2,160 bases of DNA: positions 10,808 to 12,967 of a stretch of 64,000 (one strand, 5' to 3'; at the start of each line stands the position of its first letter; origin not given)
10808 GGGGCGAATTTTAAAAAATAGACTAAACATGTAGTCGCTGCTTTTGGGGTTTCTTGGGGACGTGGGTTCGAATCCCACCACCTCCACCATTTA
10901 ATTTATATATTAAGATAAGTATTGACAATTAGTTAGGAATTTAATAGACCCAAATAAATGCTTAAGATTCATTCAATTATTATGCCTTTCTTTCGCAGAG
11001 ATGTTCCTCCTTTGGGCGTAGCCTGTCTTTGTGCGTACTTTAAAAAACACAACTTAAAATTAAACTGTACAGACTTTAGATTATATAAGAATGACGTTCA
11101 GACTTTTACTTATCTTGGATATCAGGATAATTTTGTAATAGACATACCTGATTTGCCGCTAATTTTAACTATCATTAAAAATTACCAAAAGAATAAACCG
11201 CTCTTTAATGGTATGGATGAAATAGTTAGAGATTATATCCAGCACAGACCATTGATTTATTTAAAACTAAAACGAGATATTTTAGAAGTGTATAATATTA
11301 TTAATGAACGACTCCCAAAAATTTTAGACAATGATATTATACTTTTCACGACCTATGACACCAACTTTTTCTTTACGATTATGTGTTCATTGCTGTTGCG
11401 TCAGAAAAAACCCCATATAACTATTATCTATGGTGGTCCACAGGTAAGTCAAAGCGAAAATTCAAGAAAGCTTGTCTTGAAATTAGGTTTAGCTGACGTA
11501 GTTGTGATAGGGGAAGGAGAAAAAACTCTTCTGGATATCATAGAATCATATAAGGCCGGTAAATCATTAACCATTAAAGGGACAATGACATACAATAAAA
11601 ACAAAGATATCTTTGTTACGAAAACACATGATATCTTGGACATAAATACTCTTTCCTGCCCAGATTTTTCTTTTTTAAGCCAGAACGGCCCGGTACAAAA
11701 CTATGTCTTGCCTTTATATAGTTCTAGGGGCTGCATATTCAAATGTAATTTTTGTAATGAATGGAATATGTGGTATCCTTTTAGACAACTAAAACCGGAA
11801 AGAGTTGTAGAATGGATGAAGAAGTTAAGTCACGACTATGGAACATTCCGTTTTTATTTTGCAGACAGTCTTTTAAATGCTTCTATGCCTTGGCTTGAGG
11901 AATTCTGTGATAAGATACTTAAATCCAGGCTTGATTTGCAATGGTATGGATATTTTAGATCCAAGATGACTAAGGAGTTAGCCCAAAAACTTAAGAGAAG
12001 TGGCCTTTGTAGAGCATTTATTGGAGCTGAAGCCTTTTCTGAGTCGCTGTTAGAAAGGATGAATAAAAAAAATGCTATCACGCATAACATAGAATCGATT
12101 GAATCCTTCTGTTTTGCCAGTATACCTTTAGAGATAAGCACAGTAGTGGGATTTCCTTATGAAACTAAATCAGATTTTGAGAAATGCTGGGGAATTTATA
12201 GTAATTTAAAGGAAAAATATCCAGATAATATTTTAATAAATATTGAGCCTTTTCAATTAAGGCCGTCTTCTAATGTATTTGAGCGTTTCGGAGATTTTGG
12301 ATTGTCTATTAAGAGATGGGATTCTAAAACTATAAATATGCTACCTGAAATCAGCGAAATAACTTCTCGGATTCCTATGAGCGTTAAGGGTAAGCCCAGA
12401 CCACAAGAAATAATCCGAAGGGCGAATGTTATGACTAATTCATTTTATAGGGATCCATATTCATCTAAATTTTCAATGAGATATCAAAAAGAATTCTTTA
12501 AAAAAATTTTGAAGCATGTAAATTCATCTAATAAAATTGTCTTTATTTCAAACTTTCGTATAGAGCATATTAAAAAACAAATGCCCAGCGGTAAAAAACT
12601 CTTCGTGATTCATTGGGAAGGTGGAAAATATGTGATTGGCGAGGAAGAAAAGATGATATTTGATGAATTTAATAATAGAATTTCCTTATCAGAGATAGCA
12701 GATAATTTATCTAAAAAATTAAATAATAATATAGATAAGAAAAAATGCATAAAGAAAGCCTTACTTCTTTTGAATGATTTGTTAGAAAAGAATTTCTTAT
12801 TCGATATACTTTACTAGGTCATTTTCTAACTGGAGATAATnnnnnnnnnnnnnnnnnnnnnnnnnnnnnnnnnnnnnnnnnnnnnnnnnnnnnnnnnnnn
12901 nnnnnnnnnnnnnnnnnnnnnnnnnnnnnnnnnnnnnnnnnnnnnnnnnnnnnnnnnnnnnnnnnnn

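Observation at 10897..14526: AT-rich two-gene module at the tmRNA 3' flank: B12-radical-SAM enzyme with a PqqD-like domain plus a large polytopic membrane protein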

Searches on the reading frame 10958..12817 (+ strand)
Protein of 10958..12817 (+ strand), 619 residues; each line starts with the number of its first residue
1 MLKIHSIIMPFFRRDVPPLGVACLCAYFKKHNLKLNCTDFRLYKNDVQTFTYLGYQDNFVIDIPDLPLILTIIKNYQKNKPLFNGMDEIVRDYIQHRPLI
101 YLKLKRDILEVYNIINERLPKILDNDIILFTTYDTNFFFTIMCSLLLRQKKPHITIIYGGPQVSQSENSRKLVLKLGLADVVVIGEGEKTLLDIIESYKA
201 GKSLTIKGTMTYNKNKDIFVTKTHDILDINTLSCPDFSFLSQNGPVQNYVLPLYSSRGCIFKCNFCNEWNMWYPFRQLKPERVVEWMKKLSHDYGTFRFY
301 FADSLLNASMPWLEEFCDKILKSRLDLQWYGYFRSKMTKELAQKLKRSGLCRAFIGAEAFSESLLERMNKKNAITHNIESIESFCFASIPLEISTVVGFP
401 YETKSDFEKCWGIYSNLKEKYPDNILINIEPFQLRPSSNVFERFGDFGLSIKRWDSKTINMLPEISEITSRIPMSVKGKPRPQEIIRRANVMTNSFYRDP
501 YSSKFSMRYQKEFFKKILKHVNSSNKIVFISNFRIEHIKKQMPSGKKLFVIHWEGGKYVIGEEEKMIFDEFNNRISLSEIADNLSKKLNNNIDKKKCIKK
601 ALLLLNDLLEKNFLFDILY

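Call 4: search_protein_families(library=pfam, proteins=[window:10958-12817:+], max_evalue=1)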
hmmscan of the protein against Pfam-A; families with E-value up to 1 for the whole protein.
window:10958-12817:+ (619 aa): 4 families
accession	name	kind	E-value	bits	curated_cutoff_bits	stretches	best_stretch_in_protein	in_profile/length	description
PF04055.27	Radical_SAM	-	4.4e-15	56.7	29.5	1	255-409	3-161/166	Radical SAM superfamily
PF02310.24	B12-binding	-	1.9e-06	28.2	32.1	1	125-193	52-119/121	B12 binding domain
PF19864.5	Radical_SAM_N2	-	0.0096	15.8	29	1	154-204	87-131/151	Radical SAM proteins, N-terminal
PF08497.15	Radical_SAM_N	-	0.18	11.5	25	1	167-223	149-209/301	Radical SAM N-terminal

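Call 5: search_protein_families(library=ncbifam, proteins=[window:10958-12817:+], max_evalue=1)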
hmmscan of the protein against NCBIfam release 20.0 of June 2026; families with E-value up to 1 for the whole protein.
window:10958-12817:+ (619 aa): 24 families
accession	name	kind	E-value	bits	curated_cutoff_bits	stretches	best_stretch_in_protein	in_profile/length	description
TIGR02026.1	BchE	equivalog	2.1e-28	99.5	481.35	1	124-428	63-373/497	magnesium-protoporphyrin IX monomethyl ester anaerobic oxidative cyclase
TIGR03975.1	rSAM_ocin_1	subfamily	3.8e-28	98.4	281.85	1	7-419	4-432/606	RiPP maturation radical SAM C-methyltransferase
TIGR04479.1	bcpD_PhpK_rSAM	subfamily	9.6e-28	96.8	600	1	105-410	88-402/504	PhpK family radical SAM P-methyltransferase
TIGR04072.2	rSAM_ladder_B12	equivalog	4.8e-25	88.1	360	1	151-409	96-341/443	lipid biosynthesis B12-binding/radical SAM protein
NF050148.1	rSAM_ApyD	equivalog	5.2e-21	74.7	750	1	125-414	75-363/645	RiPP biosynthesis radical SAM protein ApyD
TIGR04385.1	B12_rSAM_cofa1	equivalog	3.9e-20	72.5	450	1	144-379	90-326/438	B12 lower ligand biosynthesis radical SAM protein BzaD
TIGR04013.1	B12_SAM_MJ_1487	hypoth_equivalog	6.3e-19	68.1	251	1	121-414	40-330/382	TIGR04013 family B12-binding domain/radical SAM domain-containing protein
NF038361.1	rSAM_Sden_1168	equivalog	5e-14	51.7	575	1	144-443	161-472/560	Sden_1168 family B12-binding radical SAM P-methyltransferase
TIGR03471.1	HpnJ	equivalog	1.3e-13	50.7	577.6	1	124-410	68-358/472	hopanoid biosynthesis associated radical SAM protein HpnJ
TIGR04014.1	B12_SAM_MJ_0865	equivalog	1.5e-13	50.3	360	2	117-290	31-201/434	methyl-coenzyme M reductase glutamine C-methyltransferase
TIGR04367.1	HpnR_B12_rSAM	equivalog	6e-13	48.1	650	1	130-385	67-321/490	hopanoid C-3 methylase HpnR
NF033712.0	B12_rSAM_KedN5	subfamily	7.8e-12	44.2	700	1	125-373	63-325/624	KedN5 family methylcobalamin-dependent radical SAM C-methyltransferase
TIGR03960.1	rSAM_fuse_unch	hypoth_equivalog_domain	4.4e-08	32.1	462.3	2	226-421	230-428/605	TIGR03960 family B12-binding radical SAM protein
TIGR04295.1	B12_rSAM_oligo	hypoth_equivalog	9.1e-07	27.9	400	1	160-322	108-271/422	TIGR04295 family B12-binding domain-containing radical SAM protein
TIGR01578.1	MiaB-like-B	hypoth_equivalog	2.1e-06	26.8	314.7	2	361-442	254-332/421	tRNA (N(6)-L-threonylcarbamoyladenosine(37)-C(2))-methylthiotransferase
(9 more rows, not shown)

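Call 7: find_homologous_proteins(query=window:10958-12817:+)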
Query window:10958-12817:+ (619 aa): 86 proteins with E <= 0.001 among 7461 candidates.
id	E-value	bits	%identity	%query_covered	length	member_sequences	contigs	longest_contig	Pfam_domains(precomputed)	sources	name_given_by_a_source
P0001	0.0e+0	1422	100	100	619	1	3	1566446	PF04055.28,PF02310.25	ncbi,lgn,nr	ncbi:MAG: radical SAM protein [Candidatus Omnitrophica bacterium]|nr:radical SAM protein [Candidatus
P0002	1.1e-262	891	64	97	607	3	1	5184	PF04055.28,PF02310.25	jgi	-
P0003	1.5e-240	818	56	99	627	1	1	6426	PF04055.28,PF02310.25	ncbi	-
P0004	7.0e-237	806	58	100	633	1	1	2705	PF04055.28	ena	-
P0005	2.3e-236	804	58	100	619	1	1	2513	PF04055.28,PF02310.25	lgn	-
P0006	4.2e-228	777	55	100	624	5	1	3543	PF04055.28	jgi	-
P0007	1.9e-225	768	57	98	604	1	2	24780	PF04055.28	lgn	-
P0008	1.3e-224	765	57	99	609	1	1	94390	PF04055.28,PF02310.25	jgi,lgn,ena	-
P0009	8.2e-224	763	55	99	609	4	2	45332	PF04055.28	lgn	-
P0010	7.7e-170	584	55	75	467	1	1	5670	PF04055.28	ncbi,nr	ncbi:MAG: radical SAM protein, partial [Candidatus Omnitrophota bacterium]|nr:radical SAM protein [C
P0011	1.8e-166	573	44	100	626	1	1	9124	PF04055.28,PF02310.25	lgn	-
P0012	5.8e-166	572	45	100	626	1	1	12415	PF04055.28,PF02310.25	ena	-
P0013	2.1e-163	563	44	100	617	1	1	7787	PF04055.28,PF02310.25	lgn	-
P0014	7.8e-160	551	42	100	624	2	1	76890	PF04055.28,PF02310.25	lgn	-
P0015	2.2e-142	494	42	90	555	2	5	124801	PF04055.28,PF02310.25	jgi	-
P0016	4.0e-142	493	45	80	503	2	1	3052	PF04055.28,PF02310.25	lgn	-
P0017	4.9e-136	473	42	98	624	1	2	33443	PF04055.28,PF02310.25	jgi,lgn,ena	-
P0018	3.7e-68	249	30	80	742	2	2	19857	PF04055.28,PF02310.25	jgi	jgi:radical SAM superfamily enzyme YgiQ (UPF0313 family)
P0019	1.6e-61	227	31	78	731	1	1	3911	PF04055.28,PF02310.25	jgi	jgi:radical SAM superfamily enzyme YgiQ (UPF0313 family)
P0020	1.9e-59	220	26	65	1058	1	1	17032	PF04055.28,PF02310.25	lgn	-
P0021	5.8e-59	218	26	65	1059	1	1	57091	PF04055.28,PF02310.25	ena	-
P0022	4.9e-35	139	27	63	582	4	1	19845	PF04055.28,PF02310.25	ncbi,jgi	jgi:radical SAM superfamily enzyme YgiQ (UPF0313 family)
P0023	6.4e-35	139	27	73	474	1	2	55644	PF04055.28,PF02310.25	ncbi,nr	ncbi:MAG: B12-binding domain-containing radical SAM protein [Candidatus Omnitrophica bacterium]|nr:B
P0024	1.2e-33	134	31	50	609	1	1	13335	PF04055.28,PF02310.25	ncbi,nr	ncbi:MAG TPA: radical SAM protein [candidate division Zixibacteria bacterium]|nr:radical SAM protein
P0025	1.3e-33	134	29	63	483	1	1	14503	PF04055.28,PF02310.25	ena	-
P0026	7.1e-33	132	26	66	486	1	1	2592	PF04055.28,PF02310.25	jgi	-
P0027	1.2e-32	131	28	68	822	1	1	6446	PF04055.28,PF14524.13,PF02310.25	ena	-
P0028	7.6e-32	129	31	46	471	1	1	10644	PF04055.28,PF02310.25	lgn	-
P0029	5.8e-31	126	27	65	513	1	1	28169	PF04055.28,PF02310.25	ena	-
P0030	1.8e-30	124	27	66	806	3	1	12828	PF13186.12,PF04055.28,PF02310.25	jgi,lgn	-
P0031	3.8e-29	120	30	52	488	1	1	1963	PF04055.28,PF02310.25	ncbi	-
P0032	2.5e-28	117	28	53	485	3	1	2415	PF04055.28,PF02310.25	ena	-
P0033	1.2e-25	108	30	50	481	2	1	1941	PF04055.28,PF02310.25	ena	-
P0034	1.9e-23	101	27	53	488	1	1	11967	PF04055.28,PF02310.25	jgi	jgi:anaerobic magnesium-protoporphyrin IX monomethyl ester cyclase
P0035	4.9e-22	96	30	45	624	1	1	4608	PF04055.28,PF02310.25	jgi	jgi:radical SAM superfamily enzyme YgiQ (UPF0313 family)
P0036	5.2e-20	89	30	43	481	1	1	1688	PF04055.28,PF02310.25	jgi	-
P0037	2.4e-19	87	30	45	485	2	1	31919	PF04055.28,PF13353.12,PF02310.25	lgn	-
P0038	2.8e-19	87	26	54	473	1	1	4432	PF04055.28,PF02310.25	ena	-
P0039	8.4e-18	82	25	46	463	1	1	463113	PF04055.28,PF02310.25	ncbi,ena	-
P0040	1.1e-16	78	27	37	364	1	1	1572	PF04055.28,PF02310.25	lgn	-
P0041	1.2e-16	78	25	60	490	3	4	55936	PF04055.28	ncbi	ncbi:MAG: B12-binding domain-containing radical SAM protein [Syntrophobacteraceae bacterium]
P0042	3.5e-16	77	30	36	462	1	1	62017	PF04055.28,PF02310.25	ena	-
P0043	9.1e-16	75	28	47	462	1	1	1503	PF04055.28,PF02310.25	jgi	jgi:anaerobic magnesium-protoporphyrin IX monomethyl ester cyclase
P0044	1.0e-15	75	25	47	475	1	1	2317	PF04055.28,PF02310.25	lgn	-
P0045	1.3e-15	75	27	48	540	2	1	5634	PF04055.28,PF02310.25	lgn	-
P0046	4.8e-14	70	23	66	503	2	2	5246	PF04055.28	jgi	jgi:hypothetical protein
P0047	1.4e-13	68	26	53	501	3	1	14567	PF04055.28,PF13353.12,PF02310.25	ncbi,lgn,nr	ncbi:MAG: radical SAM protein [Bdellovibrionota bacterium]|nr:radical SAM protein [Bdellovibrionota 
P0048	1.1e-12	65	26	43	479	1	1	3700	PF04055.28,PF02310.25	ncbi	-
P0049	2.3e-12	64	26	48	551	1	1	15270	PF04055.28,PF13311.12,PF02310.25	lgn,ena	-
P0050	2.9e-12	64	26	40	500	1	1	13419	PF04055.28,PF02310.25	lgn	-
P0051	1.1e-11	62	23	46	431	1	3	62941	PF04055.28,PF02310.25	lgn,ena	-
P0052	1.8e-11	61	24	48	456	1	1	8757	PF04055.28,PF02310.25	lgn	-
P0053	4.0e-11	60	24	49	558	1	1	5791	PF04055.28,PF13311.12,PF02310.25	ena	-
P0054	4.2e-11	60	24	53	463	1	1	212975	PF04055.28,PF02310.25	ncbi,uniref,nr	ncbi:cobalamin-dependent protein [Desulfallas sp. Bu1-1]|uniref:B12-binding domain-containing radica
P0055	6.1e-11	60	23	43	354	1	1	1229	PF04055.28,PF02310.25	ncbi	-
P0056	1.3e-10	58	26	45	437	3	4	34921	PF04055.28,PF02310.25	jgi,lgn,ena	-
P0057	1.8e-10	58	25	41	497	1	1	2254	PF04055.28,PF02310.25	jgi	jgi:radical SAM superfamily enzyme YgiQ (UPF0313 family)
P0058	2.2e-10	58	25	41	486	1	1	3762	PF04055.28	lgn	-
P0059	5.0e-10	56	22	54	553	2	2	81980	PF04055.28,PF13311.12,PF02310.25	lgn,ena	-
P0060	2.7e-9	54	28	34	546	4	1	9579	PF04055.28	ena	-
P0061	2.7e-9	54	25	46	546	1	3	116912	PF04055.28,PF02310.25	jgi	jgi:p-methyltransferase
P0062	2.7e-8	51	25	37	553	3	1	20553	PF04055.28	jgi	jgi:p-methyltransferase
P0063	5.9e-8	50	24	46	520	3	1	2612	PF04055.28,PF02310.25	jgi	-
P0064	8.8e-8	49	23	37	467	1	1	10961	PF04055.28,PF02310.25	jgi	jgi:anaerobic magnesium-protoporphyrin IX monomethyl ester cyclase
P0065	1.3e-7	49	24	46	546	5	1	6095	PF04055.28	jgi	-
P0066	3.2e-7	47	26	32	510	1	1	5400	PF04055.28,PF02310.25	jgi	jgi:radical SAM superfamily enzyme YgiQ (UPF0313 family)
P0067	3.5e-7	47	22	53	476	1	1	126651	PF04055.28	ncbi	-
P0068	3.8e-7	47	23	43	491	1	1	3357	PF04055.28,PF02310.25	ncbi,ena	-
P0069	4.3e-7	47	22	69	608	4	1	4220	PF04055.28,PF02310.25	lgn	-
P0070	5.9e-7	46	26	36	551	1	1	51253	PF04055.28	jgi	jgi:p-methyltransferase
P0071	1.2e-6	45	26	39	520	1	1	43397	PF04055.28,PF02310.25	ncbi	-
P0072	2.2e-6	44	24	39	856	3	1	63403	PF04055.28,PF02310.25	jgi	jgi:radical SAM protein with 4Fe4S-binding SPASM domain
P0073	3.0e-6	44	24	39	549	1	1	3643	PF04055.28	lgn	-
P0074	5.2e-6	43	23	45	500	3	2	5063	PF04055.28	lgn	-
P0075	1.1e-5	42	24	44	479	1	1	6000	PF04055.28,PF02310.25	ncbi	ncbi:MAG: radical SAM protein, partial [bacterium]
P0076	1.1e-5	42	24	36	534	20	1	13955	PF04055.28,PF02310.25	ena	-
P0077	1.9e-5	41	24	37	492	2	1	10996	PF04055.28,PF02310.25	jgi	jgi:radical SAM superfamily enzyme YgiQ (UPF0313 family)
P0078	2.8e-5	41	26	47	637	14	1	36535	PF04055.28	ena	-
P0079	4.3e-5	40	38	14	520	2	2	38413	PF04055.28,PF02310.25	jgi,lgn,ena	-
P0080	5.3e-5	40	26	36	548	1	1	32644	PF04055.28,PF02310.25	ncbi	-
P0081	9.7e-5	39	23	42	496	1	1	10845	PF04055.28,PF02310.25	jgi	jgi:anaerobic magnesium-protoporphyrin IX monomethyl ester cyclase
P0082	1.2e-4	39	23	43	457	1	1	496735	PF04055.28,PF02310.25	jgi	jgi:anaerobic magnesium-protoporphyrin IX monomethyl ester cyclase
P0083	1.7e-4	38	27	35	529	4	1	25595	PF04055.28,PF02310.25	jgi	-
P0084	3.0e-4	37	24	31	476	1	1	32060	PF04055.28,PF02310.25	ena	-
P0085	5.9e-4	36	23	42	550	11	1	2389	PF04055.28,PF02310.25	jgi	jgi:radical SAM superfamily enzyme YgiQ (UPF0313 family)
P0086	8.6e-4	36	22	42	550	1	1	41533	PF04055.28,PF02310.25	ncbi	-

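Call 9: find_encoding_contigs(protein=P0008, flank=8000, max_places=2)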
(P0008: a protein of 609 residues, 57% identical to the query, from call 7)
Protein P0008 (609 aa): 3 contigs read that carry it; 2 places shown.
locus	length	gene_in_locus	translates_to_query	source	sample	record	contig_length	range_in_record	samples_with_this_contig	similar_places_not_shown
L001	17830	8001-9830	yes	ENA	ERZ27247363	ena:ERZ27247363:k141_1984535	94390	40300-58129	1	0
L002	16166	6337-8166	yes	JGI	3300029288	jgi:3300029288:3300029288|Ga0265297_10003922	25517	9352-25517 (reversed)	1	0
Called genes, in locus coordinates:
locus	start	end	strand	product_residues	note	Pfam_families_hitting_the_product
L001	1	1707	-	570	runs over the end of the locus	PF00664:ABC_membrane, PF00005:ABC_tran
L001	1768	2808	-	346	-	PF04055:Radical_SAM, PF13353:Fer4_12 (weak)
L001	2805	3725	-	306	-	PF27840:ScmC (weak)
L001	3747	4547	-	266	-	PF04055:Radical_SAM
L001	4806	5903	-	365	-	PF04055:Radical_SAM, PF13353:Fer4_12 (weak)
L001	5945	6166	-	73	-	-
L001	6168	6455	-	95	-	PF05402:PqqD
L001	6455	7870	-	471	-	PF01209:Ubie_methyltran (faint), PF08241:Methyltransf_11 (weak), PF13649:Methyltransf_25 (weak)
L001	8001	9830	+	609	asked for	PF02310:B12-binding (weak), PF04055:Radical_SAM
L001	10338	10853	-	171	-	PF03551:PadR, PF13601:HTH_34 (faint)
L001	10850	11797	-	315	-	PF03255:ACCA, PF01039:Carboxyl_trans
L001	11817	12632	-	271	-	PF01476:LysM, PF03734:YkuD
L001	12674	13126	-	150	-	PF02681:DUF212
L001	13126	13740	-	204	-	-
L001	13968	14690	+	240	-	PF05362:Lon_C (weak), PF13541:ChlI, PF01078:Mg_chelatase (faint)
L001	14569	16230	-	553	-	PF00239:Resolvase, PF07508:Recombinase, PF13408:Zn_ribbon_recom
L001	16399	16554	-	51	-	-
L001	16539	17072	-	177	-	PF03592:Terminase_2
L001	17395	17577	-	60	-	-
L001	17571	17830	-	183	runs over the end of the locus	-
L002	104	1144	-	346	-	PF04055:Radical_SAM, PF13353:Fer4_12 (weak)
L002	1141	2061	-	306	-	PF27840:ScmC (weak)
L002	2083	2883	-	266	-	PF04055:Radical_SAM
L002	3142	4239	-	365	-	PF04055:Radical_SAM, PF13353:Fer4_12 (weak)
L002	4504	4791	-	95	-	PF05402:PqqD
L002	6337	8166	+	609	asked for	PF02310:B12-binding (weak), PF04055:Radical_SAM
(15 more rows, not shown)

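Call 10: find_encoding_contigs(protein=P0014, flank=8000, max_places=2)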
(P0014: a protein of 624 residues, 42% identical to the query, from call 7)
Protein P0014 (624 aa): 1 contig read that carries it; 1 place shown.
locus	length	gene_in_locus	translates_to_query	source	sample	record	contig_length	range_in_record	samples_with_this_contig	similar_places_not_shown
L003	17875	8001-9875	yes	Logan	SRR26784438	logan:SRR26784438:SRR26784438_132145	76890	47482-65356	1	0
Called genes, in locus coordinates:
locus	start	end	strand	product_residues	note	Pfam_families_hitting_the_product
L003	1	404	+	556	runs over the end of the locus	PF00005:ABC_tran, PF14524:Wzt_C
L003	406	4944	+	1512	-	PF00535:Glycos_transf_2, PF13641:Glyco_tranf_2_3, PF13632:Glyco_trans_2_3, PF00535:Glycos_transf_2, PF13641:Glyco_tranf_2_3, PF13632:Glyco_trans_2_3, PF00534:Glycos_transf_1, PF13692:Glyco_trans_1_4, +6 more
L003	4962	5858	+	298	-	PF00535:Glycos_transf_2, PF13641:Glyco_tranf_2_3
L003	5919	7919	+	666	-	PF02624:YcaO, PF07719:TPR_2 (faint), PF13181:TPR_8 (faint), PF13428:TPR_14 (faint), PF21033:RMD1-3 (faint), PF13424:TPR_12 (weak), PF12895:ANAPC3 (weak), PF13432:TPR_16 (weak), +4 more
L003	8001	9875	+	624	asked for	PF02310:B12-binding (weak), PF04055:Radical_SAM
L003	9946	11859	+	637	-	PF02310:B12-binding, PF04055:Radical_SAM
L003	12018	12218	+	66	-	-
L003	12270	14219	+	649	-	PF04055:Radical_SAM, PF27840:ScmC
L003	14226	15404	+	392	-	PF04055:Radical_SAM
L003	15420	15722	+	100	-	PF05402:PqqD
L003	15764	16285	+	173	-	-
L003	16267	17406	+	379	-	PF04055:Radical_SAM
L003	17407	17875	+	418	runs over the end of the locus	PF04932:Wzy_C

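Call 11: find_encoding_contigs(protein=P0015, flank=8000, max_places=2)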
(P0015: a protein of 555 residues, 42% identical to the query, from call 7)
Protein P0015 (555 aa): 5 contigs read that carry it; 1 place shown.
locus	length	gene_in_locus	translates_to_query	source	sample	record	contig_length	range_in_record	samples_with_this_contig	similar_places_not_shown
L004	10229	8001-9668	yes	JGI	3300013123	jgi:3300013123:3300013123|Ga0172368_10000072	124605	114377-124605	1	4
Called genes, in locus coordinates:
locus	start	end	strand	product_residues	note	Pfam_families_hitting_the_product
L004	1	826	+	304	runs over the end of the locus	PF00890:FAD_binding_2 (faint), PF01266:DAO (faint), PF03486:HI0933_like (faint), PF07992:Pyr_redox_2, PF13738:Pyr_redox_3, PF00070:Pyr_redox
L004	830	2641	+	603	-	PF17297:PEPCK_N, PF00821:PEPCK_GTP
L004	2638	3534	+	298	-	PF01259:SAICAR_synt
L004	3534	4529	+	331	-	PF03706:LPG_synthase_TM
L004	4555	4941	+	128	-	PF05991:NYN_YacP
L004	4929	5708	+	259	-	PF23023:Anti-Pycsar_Apyc1, PF00753:Lactamase_B, PF12706:Lactamase_B_2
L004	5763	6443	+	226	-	PF05552:MS_channel_1st_1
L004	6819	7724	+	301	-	PF02353:CMAS, PF13489:Methyltransf_23, PF13847:Methyltransf_31, PF08241:Methyltransf_11, PF08242:Methyltransf_12, PF13649:Methyltransf_25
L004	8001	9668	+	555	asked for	PF02310:B12-binding (weak), PF04055:Radical_SAM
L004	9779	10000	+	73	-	-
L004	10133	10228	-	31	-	?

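Call 14: find_encoding_contigs(protein=P0002, flank=8000, max_places=2)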
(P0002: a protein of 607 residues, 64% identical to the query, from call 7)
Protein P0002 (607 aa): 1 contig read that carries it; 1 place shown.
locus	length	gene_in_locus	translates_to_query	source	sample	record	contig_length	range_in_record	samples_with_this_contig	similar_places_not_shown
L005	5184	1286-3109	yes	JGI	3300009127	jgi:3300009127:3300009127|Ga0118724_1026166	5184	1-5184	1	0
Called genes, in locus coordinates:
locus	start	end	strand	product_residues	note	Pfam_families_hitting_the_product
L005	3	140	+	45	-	?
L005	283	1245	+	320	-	PF04055:Radical_SAM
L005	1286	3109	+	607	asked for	PF02310:B12-binding (weak), PF04055:Radical_SAM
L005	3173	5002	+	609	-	PF02310:B12-binding (weak), PF04055:Radical_SAM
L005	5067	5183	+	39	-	?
